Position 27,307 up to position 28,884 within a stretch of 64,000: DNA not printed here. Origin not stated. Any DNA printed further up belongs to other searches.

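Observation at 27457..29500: Alpha-oxoamine synthase + SDR pair: candidate sphingolipid or sulfonolipid (capnine-type) head-group module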

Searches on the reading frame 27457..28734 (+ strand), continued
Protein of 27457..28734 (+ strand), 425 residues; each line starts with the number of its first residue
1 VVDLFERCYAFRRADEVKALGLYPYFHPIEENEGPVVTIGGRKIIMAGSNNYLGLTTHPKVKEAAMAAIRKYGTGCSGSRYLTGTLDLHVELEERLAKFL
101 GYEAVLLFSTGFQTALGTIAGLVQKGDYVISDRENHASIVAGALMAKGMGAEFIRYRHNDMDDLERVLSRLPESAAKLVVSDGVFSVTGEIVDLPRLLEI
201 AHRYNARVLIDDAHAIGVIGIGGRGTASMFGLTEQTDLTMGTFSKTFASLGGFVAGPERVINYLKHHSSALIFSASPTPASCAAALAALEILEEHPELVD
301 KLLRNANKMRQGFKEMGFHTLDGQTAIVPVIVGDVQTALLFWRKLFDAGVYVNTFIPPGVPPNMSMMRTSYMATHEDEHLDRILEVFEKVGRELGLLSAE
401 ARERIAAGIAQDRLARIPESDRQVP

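Call 68: search_dna_similar(query=L037:7298-8419:+, collection=plasmids, mode=protein, max_evalue=0.00001, max_rows=15)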
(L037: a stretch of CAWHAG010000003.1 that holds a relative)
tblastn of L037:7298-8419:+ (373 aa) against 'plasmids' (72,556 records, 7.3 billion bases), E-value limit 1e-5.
Records with a match: 46; places in all: 47; records where one place covers at least 80% of the query: 44.
Best place of each record, by identity: <60% 46.
By first word of the organism name: Roseomonas 13; Ensifer 6; Escherichia 3; Pseudomonas 3; Rhizobium 2; Shinella 2; Aureispira 1; Rubrobacter 1; Nonomuraea 1; Streptomyces 1; and 13 more.
By predicted mobility (MOB-suite, as given by PLSDB): non-mobilizable 40; conjugative 5; mobilizable 1.
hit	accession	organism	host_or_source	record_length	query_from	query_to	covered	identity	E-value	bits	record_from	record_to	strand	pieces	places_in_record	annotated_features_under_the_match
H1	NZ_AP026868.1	Aureispira anguillae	Anguilla japonica,Standard,head of ...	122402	1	370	99%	42.2%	2e-87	295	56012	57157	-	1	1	hypothetical protein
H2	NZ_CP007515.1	Rubrobacter radiotolerans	-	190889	4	373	99%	41.4%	3e-91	306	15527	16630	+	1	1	hypothetical protein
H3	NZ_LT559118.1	Nonomuraea gerenzanensis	-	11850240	18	373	95%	39.1%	2e-79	272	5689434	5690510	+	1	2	none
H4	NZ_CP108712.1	Streptomyces sp. NBC_01001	-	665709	3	372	99%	37.5%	1e-78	270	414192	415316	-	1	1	GNAT family N-acetyltransferase | aminotransferase class I/II-fold pyridoxal phosphate-dependent enzyme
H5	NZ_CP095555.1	Roseomonas gilardii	single cell,blood and other clinical ...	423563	18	373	95%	38.2%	2e-61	220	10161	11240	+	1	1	dATP pyrophosphohydrolase | nucleotidyltransferase family protein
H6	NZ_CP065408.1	Diaphorobacter sp. JS3051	whole organism,soil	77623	1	373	100%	36.0%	2e-66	235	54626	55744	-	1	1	hypothetical protein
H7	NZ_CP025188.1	Roseomonas mucosa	Homo sapiens,clinical, human skin, ...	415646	18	373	95%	37.5%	3e-59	214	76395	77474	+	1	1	dATP pyrophosphohydrolase | NTP transferase domain-containing protein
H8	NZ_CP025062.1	Roseomonas mucosa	Homo sapiens,Clinical, healthy, human ...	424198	18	373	95%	37.5%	4e-59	214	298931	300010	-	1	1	hypothetical protein | NTP transferase domain-containing protein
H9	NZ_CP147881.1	Roseomonas mucosa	cell culture,Styx glacier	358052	18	373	95%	37.5%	4e-59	213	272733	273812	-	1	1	hypothetical protein | NTP transferase domain-containing protein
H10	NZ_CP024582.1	Roseomonas sp. FDAARGOS_362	Homo sapiens,peripheral Blood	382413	18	373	95%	37.5%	4e-59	213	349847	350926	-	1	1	hypothetical protein | NTP transferase domain-containing protein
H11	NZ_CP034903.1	Roseomonas mucosa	Homo sapiens,tissue sample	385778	18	373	95%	37.5%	4e-59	213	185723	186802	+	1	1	hypothetical protein | NTP transferase domain-containing protein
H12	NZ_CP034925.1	Roseomonas mucosa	Homo sapiens,tissue sample,Clinical, ...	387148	18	373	95%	37.5%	4e-59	213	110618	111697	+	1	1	hypothetical protein | NTP transferase domain-containing protein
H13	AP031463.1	Roseomonas mucosa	Homo sapiens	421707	18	373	95%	37.5%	4e-59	213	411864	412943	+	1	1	hypothetical protein | nucleotidyltransferase family protein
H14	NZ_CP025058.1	Roseomonas mucosa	Homo sapiens,Clinical, healthy, human ...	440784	18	373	95%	37.5%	4e-59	213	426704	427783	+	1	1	hypothetical protein | NTP transferase domain-containing protein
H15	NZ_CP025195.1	Roseomonas mucosa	Homo sapiens,clinical, human skin, ...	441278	18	373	95%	37.5%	4e-59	213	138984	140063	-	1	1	hypothetical protein | NTP transferase domain-containing protein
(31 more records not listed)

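Call 69: get_annotated_region(hit=H4, flank=6000)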
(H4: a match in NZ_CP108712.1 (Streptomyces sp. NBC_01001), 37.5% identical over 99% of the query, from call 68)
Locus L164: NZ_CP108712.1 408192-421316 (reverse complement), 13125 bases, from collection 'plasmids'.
description: Streptomyces sp. NBC_01001 plasmid unnamed1, complete sequence
organism: Streptomyces sp. NBC_01001 (NCBI taxid 2903713)
taxonomy: Bacteria; Actinomycetota; Actinomycetes; Kitasatosporales; Streptomycetaceae; Streptomyces; Streptomyces sp. NBC 01001
host: -; source: -; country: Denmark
typing (MOB-suite, as given by PLSDB): mobilizable; relaxase MOBP
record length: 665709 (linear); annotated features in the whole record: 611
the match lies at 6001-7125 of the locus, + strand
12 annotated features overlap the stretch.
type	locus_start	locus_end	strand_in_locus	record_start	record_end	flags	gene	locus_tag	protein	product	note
CDS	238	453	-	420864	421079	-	-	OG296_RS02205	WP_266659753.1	DUF6243 family protein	-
CDS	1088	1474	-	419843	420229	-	-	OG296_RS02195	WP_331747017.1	hypothetical protein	-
CDS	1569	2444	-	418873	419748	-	-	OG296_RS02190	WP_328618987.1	hypothetical protein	-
CDS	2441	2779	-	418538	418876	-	-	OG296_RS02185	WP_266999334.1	PadR family transcriptional regulator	-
CDS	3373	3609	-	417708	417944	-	-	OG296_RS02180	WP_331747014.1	hypothetical protein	-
CDS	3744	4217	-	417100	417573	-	-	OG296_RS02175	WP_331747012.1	hypothetical protein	-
CDS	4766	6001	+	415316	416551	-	-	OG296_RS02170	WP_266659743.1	aminotransferase class I/II-fold pyridoxal phosphate-dependent enzyme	GO:0009058 - biosynthetic process [Evidence IEA]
CDS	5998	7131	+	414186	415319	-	-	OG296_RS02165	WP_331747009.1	GNAT family N-acetyltransferase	-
CDS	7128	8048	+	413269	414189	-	-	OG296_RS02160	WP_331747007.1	NAD-dependent epimerase/dehydratase family protein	-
CDS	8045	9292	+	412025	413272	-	-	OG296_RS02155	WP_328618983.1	condensation domain-containing protein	-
CDS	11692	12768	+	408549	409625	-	-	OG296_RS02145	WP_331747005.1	hypothetical protein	-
CDS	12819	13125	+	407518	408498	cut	-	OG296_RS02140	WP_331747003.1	hypothetical protein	-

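Call 70: get_annotated_region(hit=H7, flank=8000)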
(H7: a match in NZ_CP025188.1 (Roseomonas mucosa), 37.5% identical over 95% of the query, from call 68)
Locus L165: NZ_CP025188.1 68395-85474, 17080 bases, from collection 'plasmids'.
description: Roseomonas mucosa strain AD2 plasmid p1-AD2, complete sequence
organism: Roseomonas mucosa (NCBI taxid 207340)
taxonomy: Bacteria; Pseudomonadota; Alphaproteobacteria; Rhodospirillales; Acetobacteraceae; Roseomonas; Roseomonas mucosa
host: -; source: Homo sapiens,clinical, human skin, atopic dermatitis; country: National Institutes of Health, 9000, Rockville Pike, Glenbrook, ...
typing (MOB-suite, as given by PLSDB): non-mobilizable
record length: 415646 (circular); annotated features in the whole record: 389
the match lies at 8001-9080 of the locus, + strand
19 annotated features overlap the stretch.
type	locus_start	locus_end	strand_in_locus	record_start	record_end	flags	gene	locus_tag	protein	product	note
CDS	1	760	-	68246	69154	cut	-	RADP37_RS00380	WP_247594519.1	hypothetical protein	-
CDS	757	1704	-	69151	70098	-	-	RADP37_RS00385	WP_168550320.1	diacylglycerol kinase family protein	-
CDS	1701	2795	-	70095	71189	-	-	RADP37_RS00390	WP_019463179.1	CDP-alcohol phosphatidyltransferase family protein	GO:0008654 - phospholipid biosynthetic process [Evidence IEA]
CDS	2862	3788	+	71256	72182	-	-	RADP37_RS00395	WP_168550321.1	metallophosphoesterase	-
CDS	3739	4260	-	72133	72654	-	-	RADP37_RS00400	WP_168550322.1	DUF2141 domain-containing protein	-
CDS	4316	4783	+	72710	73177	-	-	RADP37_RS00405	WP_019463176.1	HIT family protein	-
CDS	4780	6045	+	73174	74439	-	-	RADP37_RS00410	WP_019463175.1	LptF/LptG family permease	-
CDS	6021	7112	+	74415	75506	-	-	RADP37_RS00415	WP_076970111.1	LptF/LptG family permease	-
CDS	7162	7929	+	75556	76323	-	-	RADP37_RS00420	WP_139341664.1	sterol desaturase family protein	GO:0008610 - lipid biosynthetic process [Evidence IEA]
CDS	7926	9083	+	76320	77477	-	-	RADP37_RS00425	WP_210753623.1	dATP pyrophosphohydrolase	-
CDS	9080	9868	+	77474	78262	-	-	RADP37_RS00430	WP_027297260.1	NTP transferase domain-containing protein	-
CDS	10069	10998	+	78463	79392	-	-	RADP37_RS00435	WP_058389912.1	dihydrodipicolinate synthase family protein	GO:0009436 - glyoxylate catabolic process [Evidence IEA]; GO:0071704 - organic substance metabolic process [Evidence ...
CDS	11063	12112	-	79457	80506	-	-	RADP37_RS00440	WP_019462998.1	biotin/lipoate A/B protein ligase family protein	-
CDS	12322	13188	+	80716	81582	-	-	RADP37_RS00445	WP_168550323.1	UDP-2,3-diacylglucosamine diphosphatase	-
CDS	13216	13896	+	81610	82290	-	-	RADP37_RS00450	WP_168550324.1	methyltransferase domain-containing protein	-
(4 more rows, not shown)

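Call 83: search_protein_families(library=pfam, proteins=[L068:3630-5240:-, L068:3001-3630:-, L047:382-1416:-, L047:1376-2326:-, L070:1637-2251:-, L065:2082-5525:-, L065:73-2085:-], max_evalue=0.0001)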
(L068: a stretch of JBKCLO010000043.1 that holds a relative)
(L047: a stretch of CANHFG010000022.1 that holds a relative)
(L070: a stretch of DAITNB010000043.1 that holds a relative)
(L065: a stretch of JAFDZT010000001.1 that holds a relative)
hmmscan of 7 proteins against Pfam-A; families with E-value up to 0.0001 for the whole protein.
L068:3630-5240:- (536 aa): 1 family
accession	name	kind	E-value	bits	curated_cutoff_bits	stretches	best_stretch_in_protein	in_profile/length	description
PF00916.26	Sulfate_transp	-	7.5e-58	196.5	23.2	1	31-414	3-373/380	Sulfate permease family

L068:3001-3630:- (209 aa): 1 family
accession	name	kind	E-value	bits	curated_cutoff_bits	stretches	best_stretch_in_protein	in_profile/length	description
PF00484.24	Pro_CA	-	9.5e-55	185.6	25.7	1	37-188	1-155/156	Carbonic anhydrase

L047:382-1416:- (344 aa): 3 families
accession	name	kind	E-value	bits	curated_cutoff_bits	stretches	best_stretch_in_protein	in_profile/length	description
PF03150.19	CCP_MauG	-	1.2e-40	140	25.6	1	67-207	2-142/149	Di-haem cytochrome c peroxidase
PF21419.2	RoxA-like_Cyt-c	-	1.7e-07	31.1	26.7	1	270-295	5-30/39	RoxA-like, cytochrome c-like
PF00034.26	Cytochrom_C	-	1e-06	30.4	21.3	0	216-331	3-89/90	Cytochrome c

L047:1376-2326:- (316 aa): 1 family
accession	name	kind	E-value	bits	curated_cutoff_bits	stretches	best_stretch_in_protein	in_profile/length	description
PF20243.3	MbnP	-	1.2e-27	97.5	27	1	19-203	2-181/189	MbnP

L070:1637-2251:- (204 aa): 2 families
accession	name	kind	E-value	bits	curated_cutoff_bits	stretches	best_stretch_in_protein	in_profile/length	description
PF05988.18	DUF899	-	1e-12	48.6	27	1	39-162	49-186/224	Bacterial protein of unknown function (DUF899)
PF00578.27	AhpC-TSA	-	3.6e-08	33.8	26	1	42-140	12-105/124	AhpC/TSA family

L065:2082-5525:- (1147 aa): 2 families
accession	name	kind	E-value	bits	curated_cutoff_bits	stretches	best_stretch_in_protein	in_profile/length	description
PF10102.14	DUF2341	-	1.9e-15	57.5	23.4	1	98-178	1-82/84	Domain of unknown function (DUF2341)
PF19081.6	Ig_7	-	9.7e-07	29.4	27.3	0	672-725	1-51/84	Ig-like domain CHU_C associated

L065:73-2085:- (670 aa): 1 family
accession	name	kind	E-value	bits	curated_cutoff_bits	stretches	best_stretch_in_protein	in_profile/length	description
PF00691.25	OmpA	-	4.8e-16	59.3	27.2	1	566-627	1-66/98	OmpA family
